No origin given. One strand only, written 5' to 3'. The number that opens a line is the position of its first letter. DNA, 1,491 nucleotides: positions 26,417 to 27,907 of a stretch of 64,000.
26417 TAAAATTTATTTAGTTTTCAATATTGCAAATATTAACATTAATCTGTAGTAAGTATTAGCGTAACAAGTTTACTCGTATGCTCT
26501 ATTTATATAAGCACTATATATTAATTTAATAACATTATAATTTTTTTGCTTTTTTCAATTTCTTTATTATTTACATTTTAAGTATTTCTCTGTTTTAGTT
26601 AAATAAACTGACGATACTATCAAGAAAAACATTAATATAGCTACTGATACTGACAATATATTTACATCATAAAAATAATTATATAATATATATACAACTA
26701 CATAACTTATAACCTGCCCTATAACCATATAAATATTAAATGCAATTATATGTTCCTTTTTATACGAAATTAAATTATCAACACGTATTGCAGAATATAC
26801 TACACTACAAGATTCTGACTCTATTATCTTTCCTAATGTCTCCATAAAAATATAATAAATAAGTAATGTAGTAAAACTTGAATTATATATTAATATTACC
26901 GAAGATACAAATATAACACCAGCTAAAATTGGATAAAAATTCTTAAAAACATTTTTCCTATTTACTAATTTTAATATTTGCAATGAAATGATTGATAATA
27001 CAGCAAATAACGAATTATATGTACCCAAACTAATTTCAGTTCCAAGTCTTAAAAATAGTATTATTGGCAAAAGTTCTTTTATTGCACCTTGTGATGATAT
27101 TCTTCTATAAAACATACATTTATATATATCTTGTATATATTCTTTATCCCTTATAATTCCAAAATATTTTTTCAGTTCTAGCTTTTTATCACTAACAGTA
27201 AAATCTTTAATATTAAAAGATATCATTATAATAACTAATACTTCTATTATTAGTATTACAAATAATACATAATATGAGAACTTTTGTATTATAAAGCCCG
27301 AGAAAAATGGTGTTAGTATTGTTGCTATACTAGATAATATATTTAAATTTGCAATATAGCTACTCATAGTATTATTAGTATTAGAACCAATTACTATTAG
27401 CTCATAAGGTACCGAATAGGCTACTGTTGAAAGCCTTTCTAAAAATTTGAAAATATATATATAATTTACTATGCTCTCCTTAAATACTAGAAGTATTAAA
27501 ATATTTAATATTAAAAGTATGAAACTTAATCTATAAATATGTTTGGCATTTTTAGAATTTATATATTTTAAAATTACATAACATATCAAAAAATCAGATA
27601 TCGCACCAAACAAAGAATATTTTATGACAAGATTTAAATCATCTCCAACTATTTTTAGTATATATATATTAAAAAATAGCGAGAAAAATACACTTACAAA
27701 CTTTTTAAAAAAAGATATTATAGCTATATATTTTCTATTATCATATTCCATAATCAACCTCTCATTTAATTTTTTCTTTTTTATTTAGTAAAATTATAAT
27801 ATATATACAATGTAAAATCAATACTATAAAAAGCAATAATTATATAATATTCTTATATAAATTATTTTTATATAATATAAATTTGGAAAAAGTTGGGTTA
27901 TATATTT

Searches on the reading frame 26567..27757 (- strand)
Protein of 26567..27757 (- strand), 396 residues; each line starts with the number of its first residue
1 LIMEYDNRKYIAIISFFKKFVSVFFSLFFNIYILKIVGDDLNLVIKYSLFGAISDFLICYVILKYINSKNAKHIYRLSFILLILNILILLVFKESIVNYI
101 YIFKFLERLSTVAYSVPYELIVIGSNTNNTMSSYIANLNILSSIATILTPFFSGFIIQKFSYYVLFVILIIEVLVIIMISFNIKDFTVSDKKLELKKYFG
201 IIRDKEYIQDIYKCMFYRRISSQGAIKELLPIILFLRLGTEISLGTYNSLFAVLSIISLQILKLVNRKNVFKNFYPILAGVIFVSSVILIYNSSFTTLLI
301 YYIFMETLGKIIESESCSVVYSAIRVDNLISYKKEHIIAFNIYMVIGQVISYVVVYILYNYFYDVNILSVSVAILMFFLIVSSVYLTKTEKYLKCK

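Call 3: search_protein_families(library=pfam, proteins=[window:26567-27757:-], max_evalue=0.01)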
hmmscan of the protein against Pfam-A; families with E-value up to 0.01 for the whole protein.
window:26567-27757:- (396 aa): 1 family
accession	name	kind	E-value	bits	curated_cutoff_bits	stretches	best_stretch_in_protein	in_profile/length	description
PF07690.21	MFS_1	-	3e-06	26.8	33.4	1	25-304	10-301/347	Major Facilitator Superfamily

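Call 4: search_protein_families(library=padloc, proteins=[window:26567-27757:-], max_evalue=0.01)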
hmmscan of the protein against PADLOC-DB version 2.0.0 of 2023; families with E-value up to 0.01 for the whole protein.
window:26567-27757:- (396 aa): 0 families
